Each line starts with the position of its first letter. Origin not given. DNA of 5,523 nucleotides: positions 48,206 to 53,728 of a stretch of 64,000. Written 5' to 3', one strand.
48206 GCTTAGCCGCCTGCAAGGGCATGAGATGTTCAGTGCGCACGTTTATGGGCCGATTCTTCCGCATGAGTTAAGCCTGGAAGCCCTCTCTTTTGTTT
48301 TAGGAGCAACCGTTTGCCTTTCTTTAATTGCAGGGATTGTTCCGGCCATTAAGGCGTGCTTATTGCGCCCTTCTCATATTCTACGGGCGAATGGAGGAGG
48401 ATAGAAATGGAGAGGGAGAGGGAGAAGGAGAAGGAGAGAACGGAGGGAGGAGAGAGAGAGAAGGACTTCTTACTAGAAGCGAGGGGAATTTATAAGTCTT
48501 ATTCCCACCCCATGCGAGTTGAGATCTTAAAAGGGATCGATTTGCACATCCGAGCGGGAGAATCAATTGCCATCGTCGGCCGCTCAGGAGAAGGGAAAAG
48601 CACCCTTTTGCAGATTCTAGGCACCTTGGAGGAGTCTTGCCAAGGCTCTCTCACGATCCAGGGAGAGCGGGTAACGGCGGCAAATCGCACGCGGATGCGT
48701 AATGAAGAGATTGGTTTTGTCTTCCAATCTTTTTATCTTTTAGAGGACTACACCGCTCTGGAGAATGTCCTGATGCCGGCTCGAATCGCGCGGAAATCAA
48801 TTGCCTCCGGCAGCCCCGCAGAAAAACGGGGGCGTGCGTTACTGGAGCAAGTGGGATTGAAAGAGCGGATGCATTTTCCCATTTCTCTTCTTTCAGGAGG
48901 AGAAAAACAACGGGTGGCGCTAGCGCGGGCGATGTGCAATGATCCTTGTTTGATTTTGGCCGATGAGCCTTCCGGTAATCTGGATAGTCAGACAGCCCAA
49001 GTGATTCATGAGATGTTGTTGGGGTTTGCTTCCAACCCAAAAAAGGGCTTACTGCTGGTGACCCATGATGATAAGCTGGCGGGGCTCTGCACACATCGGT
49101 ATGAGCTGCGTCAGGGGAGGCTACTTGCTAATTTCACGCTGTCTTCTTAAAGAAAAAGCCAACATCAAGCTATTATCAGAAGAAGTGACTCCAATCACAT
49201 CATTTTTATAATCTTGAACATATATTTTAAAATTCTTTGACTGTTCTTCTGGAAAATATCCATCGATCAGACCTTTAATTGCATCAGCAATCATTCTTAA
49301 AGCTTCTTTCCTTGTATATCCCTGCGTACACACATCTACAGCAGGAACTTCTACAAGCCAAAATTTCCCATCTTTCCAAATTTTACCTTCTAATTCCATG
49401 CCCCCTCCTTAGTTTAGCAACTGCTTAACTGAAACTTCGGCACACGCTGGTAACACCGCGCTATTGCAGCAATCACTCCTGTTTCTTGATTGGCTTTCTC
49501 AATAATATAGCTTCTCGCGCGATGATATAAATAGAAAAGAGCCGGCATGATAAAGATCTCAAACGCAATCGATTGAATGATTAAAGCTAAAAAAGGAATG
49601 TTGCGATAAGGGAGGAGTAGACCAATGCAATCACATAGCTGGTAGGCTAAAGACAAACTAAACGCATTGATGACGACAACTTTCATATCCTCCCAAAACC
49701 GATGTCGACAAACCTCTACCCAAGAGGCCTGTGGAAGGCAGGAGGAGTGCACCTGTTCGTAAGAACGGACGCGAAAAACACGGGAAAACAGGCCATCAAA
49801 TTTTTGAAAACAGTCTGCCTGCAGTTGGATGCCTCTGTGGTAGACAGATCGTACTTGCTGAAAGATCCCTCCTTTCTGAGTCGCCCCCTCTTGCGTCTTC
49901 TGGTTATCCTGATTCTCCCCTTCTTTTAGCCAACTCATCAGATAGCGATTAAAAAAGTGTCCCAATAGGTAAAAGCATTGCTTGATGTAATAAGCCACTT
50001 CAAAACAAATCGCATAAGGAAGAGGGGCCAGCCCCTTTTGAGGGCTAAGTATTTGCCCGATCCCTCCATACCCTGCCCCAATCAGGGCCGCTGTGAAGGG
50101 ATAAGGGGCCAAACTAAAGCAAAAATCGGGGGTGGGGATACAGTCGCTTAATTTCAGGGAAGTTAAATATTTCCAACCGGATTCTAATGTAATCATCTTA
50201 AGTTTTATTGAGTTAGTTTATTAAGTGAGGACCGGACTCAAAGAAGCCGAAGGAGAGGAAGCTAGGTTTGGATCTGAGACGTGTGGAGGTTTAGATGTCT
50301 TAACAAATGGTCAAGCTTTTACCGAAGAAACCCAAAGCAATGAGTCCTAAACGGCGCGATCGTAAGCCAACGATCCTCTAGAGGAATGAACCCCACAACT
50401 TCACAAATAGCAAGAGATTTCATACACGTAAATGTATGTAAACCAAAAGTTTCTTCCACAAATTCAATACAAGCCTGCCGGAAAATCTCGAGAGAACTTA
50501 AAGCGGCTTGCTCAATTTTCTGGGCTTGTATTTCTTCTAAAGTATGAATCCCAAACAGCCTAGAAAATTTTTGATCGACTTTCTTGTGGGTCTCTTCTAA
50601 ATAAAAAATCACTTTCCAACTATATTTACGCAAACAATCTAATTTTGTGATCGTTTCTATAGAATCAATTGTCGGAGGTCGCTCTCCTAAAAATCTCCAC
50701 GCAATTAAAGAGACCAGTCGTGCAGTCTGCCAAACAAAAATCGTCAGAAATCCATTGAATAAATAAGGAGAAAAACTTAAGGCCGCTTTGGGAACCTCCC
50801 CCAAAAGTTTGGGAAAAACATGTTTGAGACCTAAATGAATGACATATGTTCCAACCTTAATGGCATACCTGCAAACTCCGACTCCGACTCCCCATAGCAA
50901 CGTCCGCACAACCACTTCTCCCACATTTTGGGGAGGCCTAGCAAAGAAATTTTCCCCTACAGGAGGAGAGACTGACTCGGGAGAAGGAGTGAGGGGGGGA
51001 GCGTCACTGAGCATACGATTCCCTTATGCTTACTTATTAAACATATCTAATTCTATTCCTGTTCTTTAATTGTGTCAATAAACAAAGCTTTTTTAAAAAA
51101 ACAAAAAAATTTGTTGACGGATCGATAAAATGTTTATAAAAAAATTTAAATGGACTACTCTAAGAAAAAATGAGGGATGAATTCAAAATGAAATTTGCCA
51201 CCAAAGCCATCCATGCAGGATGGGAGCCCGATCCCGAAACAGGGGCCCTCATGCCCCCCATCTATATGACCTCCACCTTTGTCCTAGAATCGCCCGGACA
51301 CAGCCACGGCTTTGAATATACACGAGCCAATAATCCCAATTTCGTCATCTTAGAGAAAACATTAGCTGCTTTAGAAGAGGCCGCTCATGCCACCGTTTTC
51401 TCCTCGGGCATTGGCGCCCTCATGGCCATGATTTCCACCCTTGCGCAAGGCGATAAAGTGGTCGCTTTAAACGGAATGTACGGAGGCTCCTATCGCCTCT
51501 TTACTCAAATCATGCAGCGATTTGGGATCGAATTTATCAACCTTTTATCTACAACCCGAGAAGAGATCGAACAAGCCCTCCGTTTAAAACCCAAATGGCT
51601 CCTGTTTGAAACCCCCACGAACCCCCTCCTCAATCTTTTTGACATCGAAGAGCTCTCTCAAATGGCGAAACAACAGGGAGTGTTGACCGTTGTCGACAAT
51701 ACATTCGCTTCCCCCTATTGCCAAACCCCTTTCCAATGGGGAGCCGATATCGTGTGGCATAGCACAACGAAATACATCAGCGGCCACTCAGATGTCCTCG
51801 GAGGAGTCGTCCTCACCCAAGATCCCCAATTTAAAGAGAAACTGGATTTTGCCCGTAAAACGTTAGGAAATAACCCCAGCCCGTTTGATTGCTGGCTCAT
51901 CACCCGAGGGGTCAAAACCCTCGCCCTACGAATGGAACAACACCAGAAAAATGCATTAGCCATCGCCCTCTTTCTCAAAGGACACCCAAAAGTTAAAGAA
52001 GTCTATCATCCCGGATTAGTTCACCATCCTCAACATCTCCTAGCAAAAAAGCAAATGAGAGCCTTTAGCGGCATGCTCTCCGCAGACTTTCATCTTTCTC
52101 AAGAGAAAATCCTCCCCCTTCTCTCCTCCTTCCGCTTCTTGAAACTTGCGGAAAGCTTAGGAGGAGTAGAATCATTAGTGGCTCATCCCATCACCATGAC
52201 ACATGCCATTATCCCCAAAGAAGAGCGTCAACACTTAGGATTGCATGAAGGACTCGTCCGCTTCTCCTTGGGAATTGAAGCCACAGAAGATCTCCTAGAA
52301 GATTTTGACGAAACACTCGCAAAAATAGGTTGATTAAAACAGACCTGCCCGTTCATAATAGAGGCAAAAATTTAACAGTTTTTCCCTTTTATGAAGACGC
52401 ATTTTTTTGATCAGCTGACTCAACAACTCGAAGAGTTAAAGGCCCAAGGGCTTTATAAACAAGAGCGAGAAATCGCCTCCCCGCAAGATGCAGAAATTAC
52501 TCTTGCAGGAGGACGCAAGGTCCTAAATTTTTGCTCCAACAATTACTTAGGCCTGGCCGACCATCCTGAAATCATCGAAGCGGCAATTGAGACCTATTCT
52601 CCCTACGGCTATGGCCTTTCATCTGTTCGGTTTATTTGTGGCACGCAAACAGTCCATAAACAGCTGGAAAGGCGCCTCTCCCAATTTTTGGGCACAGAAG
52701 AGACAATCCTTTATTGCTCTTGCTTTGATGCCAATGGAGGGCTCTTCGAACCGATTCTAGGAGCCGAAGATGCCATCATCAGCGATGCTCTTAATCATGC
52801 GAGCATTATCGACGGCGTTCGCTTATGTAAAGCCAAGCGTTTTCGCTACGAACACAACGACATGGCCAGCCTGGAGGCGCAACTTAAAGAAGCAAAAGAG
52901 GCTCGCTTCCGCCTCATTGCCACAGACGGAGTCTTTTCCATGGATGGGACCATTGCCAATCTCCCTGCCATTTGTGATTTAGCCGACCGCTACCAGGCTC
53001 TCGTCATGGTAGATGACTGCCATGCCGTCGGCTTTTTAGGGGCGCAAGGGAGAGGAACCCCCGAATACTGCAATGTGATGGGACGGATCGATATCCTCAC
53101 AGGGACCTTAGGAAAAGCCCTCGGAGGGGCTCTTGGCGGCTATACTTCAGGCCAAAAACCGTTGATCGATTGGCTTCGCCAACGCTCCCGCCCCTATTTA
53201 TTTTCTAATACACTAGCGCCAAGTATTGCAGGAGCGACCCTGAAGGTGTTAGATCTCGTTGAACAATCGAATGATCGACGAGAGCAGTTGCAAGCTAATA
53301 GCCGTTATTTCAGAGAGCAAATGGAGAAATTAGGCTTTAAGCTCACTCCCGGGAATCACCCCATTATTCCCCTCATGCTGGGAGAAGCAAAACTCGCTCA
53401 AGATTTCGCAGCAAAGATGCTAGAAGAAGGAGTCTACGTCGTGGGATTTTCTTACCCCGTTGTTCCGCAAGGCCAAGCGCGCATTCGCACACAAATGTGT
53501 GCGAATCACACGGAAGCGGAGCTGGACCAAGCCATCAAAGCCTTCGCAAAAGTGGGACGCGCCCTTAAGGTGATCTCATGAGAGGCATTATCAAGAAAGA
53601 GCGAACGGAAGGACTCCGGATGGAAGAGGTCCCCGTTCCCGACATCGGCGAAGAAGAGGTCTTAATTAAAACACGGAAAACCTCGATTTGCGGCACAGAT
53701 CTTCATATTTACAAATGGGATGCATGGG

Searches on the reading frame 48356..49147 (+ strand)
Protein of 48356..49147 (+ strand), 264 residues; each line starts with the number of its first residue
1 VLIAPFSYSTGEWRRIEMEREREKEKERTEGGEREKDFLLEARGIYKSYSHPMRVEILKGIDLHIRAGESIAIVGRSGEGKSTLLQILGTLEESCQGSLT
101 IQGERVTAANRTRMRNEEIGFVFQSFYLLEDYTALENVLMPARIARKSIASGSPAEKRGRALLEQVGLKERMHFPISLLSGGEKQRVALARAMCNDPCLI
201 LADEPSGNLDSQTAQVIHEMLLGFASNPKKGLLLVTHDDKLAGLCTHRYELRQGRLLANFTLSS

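Call 37: search_protein_families(library=pfam, proteins=[window:48356-49147:+], max_evalue=0.001)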
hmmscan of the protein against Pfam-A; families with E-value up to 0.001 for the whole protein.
window:48356-49147:+ (264 aa): 2 families
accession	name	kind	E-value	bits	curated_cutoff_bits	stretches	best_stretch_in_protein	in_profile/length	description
PF00005.33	ABC_tran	-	3e-31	109.3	25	1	58-206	1-136/137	ABC transporter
PF02463.25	SMC_N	-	6.6e-05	22.9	40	0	109-240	113-200/220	RecF/RecN/SMC N terminal domain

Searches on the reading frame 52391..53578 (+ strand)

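Call 38: search_protein_families(library=pfam, proteins=[window:52391-53578:+], max_evalue=0.001)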
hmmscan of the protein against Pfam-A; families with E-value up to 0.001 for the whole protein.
window:52391-53578:+ (396 aa): 3 families
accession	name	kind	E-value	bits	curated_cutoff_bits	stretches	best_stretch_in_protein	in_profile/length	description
PF00155.27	Aminotran_1_2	-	7.1e-72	243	19.7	1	43-385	2-361/361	Aminotransferase class I and II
PF01041.23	DegT_DnrJ_EryC1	-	0.0003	20.6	19.8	1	89-216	26-152/360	DegT/DnrJ/EryC1/StrS aminotransferase family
PF00266.25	Aminotran_5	-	0.00049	19.6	21.5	1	90-213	46-180/371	Aminotransferase class-V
